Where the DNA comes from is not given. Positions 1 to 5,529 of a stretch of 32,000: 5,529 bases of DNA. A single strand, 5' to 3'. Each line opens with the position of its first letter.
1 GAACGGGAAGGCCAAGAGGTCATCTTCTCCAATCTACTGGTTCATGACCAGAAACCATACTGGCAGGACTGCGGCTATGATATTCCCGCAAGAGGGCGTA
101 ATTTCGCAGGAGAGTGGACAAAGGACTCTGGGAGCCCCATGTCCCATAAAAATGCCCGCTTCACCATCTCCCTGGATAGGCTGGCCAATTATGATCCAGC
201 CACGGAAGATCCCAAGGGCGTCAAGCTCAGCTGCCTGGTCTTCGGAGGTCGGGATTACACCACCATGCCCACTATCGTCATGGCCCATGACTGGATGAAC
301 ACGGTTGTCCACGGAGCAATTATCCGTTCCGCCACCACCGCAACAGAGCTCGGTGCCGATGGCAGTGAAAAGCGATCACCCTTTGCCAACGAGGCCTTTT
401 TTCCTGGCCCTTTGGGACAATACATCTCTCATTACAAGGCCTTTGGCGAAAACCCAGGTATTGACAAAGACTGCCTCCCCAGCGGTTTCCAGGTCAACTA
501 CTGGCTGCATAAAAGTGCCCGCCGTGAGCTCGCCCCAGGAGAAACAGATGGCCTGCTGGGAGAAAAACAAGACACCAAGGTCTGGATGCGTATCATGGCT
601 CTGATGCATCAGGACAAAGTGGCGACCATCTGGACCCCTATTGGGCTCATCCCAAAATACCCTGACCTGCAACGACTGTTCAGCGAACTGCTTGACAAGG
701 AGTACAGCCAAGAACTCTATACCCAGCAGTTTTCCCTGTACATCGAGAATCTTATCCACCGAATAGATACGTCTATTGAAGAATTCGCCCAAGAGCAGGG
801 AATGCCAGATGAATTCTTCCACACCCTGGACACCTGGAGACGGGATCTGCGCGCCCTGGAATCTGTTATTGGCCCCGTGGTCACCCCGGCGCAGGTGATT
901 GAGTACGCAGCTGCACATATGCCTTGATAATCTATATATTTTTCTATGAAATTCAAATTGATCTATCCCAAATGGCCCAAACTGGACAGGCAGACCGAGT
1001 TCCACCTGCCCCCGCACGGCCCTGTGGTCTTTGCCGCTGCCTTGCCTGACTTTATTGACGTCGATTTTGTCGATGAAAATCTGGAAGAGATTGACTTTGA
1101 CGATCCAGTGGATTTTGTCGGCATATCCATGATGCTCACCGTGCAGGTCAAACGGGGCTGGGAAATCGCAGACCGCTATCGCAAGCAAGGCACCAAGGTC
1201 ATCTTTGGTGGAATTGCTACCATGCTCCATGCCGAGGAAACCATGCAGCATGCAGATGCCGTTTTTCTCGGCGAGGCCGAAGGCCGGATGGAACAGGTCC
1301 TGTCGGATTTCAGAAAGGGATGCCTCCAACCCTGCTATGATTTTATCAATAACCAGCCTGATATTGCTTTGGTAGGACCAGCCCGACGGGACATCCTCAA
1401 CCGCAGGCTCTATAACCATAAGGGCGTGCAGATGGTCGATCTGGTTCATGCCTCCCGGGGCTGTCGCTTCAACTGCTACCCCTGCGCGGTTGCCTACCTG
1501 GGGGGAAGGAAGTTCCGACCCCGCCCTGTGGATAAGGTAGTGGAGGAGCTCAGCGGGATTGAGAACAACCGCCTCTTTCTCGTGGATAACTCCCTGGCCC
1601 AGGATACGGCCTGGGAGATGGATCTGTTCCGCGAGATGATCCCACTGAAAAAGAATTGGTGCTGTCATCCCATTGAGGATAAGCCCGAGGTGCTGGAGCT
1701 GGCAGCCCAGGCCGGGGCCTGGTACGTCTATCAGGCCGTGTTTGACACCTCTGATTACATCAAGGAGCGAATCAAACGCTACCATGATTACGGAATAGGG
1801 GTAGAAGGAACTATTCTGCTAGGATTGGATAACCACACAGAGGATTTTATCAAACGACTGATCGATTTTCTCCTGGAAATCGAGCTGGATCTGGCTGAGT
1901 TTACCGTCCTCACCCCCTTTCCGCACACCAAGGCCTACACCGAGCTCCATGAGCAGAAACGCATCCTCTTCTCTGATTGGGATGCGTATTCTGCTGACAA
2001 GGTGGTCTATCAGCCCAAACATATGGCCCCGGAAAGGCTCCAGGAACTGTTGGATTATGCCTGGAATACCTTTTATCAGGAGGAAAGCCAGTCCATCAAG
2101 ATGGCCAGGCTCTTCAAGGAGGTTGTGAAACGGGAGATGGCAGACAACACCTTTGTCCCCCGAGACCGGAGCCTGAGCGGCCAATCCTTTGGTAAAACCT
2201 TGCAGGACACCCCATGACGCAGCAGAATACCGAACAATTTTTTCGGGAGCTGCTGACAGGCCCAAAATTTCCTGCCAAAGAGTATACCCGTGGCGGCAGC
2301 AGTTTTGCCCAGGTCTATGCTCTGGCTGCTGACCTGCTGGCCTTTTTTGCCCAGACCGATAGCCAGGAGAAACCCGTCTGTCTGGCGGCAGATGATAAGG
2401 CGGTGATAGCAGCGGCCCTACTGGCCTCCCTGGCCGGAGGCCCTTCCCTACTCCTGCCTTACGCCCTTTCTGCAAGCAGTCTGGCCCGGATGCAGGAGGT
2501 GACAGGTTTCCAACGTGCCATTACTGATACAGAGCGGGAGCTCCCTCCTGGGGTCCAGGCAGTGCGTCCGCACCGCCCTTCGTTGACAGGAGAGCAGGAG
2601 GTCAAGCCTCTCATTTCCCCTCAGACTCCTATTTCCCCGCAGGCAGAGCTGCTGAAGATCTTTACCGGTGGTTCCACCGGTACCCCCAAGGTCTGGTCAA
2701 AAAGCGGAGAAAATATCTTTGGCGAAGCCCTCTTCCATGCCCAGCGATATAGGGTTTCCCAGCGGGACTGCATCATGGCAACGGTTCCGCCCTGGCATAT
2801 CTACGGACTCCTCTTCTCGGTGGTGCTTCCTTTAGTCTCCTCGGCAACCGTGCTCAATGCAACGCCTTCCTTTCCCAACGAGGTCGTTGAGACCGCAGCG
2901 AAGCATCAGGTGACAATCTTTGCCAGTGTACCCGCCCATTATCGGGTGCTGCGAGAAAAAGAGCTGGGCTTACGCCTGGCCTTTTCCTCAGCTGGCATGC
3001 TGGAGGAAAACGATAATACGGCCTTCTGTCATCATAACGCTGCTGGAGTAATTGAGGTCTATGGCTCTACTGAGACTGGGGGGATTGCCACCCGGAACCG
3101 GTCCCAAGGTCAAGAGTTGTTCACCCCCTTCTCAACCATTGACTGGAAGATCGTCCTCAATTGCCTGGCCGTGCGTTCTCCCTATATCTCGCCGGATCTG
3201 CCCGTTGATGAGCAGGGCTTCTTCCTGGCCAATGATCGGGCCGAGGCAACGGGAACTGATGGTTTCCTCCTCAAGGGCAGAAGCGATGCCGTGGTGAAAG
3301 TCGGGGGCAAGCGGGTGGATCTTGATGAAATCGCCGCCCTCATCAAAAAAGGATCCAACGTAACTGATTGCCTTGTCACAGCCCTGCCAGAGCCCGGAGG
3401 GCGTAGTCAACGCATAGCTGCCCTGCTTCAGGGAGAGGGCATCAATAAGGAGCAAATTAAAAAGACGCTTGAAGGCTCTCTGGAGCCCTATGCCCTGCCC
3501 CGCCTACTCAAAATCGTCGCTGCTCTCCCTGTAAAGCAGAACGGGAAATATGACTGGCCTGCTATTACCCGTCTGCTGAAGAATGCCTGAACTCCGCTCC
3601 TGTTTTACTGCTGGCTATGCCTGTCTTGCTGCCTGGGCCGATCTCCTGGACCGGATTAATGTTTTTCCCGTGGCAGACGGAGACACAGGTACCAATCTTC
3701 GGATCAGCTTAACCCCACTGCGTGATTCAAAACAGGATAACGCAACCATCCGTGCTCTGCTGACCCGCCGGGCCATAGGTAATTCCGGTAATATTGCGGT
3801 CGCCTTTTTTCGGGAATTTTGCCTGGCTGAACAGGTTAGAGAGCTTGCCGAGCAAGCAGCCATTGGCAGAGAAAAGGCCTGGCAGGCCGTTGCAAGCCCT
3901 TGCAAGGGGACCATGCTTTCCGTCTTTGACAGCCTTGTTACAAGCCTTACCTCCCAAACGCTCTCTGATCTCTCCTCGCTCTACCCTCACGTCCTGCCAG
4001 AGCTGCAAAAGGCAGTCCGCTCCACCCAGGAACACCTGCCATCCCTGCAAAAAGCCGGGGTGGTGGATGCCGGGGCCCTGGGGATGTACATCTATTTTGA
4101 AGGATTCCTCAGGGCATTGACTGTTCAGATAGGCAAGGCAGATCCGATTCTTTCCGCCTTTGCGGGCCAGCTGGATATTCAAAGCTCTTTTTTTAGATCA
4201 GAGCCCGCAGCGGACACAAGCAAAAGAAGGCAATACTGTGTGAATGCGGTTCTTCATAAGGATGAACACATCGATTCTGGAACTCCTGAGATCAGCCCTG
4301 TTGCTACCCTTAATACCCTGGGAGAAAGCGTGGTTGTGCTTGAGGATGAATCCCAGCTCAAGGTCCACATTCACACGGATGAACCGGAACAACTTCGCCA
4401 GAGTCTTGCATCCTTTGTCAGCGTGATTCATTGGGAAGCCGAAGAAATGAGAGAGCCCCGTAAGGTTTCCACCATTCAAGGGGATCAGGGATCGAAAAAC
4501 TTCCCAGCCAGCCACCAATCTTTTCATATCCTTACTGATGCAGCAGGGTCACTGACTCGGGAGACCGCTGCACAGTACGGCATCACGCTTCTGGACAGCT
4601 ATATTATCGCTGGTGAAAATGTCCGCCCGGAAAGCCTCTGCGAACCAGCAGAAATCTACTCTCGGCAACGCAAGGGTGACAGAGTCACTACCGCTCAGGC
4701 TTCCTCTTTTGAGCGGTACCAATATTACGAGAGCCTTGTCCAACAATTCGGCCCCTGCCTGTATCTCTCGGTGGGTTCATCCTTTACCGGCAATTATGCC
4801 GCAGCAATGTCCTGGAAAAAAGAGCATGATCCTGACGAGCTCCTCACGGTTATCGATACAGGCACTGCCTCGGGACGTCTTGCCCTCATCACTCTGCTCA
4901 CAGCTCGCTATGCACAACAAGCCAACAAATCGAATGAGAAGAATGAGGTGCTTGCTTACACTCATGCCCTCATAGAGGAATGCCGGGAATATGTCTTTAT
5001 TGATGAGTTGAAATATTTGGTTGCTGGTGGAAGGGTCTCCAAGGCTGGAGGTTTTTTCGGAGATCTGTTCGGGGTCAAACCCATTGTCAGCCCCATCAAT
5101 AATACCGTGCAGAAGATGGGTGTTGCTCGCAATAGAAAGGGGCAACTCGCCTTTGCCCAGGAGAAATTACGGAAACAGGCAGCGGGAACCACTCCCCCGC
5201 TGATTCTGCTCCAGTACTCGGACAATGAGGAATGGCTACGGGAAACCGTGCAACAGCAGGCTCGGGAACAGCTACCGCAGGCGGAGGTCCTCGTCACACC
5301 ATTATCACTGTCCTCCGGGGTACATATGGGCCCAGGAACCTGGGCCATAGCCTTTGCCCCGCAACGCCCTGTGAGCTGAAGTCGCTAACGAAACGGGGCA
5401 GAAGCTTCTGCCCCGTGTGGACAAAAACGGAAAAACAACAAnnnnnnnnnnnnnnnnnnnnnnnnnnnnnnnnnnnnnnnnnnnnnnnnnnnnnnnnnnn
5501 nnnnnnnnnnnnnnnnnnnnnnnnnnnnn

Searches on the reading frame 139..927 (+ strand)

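Call 48: search_protein_families(library=pfam, proteins=[window:139-927:+], max_evalue=0.001)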
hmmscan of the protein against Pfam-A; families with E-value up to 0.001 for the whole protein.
window:139-927:+ (262 aa): 1 family
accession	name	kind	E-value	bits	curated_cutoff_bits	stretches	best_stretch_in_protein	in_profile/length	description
PF00821.23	PEPCK_GTP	-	1.1e-42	146.6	23.8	1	1-233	138-354/357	Phosphoenolpyruvate carboxykinase C-terminal P-loop domain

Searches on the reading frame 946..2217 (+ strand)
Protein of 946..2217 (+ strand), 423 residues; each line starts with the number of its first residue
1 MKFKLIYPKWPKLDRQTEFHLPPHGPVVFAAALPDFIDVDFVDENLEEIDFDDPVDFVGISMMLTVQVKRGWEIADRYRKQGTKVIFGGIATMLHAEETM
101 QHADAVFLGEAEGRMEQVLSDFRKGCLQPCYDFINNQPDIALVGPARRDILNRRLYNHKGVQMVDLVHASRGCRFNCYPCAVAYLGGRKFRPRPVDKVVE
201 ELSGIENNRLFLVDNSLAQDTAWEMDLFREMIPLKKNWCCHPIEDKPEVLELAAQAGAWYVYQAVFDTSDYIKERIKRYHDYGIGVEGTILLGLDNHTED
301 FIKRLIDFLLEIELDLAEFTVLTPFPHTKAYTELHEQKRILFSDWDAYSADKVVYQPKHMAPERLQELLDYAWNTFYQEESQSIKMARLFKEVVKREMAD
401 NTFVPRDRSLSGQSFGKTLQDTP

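Call 48: search_protein_families(library=pfam, proteins=[window:946-2217:+], max_evalue=0.001)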
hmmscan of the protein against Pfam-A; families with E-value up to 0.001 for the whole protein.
window:946-2217:+ (423 aa): 2 families
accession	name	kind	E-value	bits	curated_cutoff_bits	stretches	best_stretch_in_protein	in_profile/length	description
PF02310.24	B12-binding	-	9.8e-09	35.5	32.1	1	21-118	12-120/121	B12 binding domain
PF04055.27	Radical_SAM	-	7.2e-05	23.5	29.5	0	170-282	4-126/166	Radical SAM superfamily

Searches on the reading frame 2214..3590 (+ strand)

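Call 48: search_protein_families(library=pfam, proteins=[window:2214-3590:+], max_evalue=0.001)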
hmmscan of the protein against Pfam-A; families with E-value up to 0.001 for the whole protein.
window:2214-3590:+ (458 aa): 2 families
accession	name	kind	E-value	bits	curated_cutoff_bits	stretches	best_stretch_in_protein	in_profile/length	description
PF00501.34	AMP-binding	-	8e-23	81.3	29.9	1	29-298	22-333/384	AMP-binding enzyme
PF13193.12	AMP-binding_C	-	0.00012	23.4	24.5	1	373-445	2-76/76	AMP-binding enzyme C-terminal domain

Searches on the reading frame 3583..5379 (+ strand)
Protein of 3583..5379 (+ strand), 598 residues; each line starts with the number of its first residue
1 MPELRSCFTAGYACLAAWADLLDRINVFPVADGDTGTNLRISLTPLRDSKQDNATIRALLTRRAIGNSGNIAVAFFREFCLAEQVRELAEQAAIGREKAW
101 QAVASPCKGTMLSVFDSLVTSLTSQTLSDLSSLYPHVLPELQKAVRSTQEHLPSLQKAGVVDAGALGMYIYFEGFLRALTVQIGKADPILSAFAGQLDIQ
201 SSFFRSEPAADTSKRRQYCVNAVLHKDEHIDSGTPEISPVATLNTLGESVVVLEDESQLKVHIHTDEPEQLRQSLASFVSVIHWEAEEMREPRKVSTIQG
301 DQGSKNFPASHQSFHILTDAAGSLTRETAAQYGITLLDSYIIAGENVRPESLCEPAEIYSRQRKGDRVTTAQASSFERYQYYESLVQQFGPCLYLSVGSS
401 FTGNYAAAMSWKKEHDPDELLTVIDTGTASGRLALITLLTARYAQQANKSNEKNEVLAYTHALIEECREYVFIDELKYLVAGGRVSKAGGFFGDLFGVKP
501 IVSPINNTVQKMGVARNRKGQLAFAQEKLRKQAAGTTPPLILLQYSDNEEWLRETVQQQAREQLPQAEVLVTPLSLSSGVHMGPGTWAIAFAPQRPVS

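Call 48: search_protein_families(library=pfam, proteins=[window:3583-5379:+], max_evalue=0.001)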
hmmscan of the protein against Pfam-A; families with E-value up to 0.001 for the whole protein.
window:3583-5379:+ (598 aa): 3 families
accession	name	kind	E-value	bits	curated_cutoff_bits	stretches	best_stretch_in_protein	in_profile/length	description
PF02645.21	DegV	-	2.5e-41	142.3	27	1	314-593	2-279/280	Uncharacterised protein, DegV family COG1307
PF02734.22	Dak2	-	4.6e-17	62.9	27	1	29-176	1-173/174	DAK2 domain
PF21645.3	FakA-like_M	-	5.6e-12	45.8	24.9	1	217-291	3-75/80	Fatty acid kinase subunit A-like, middle domain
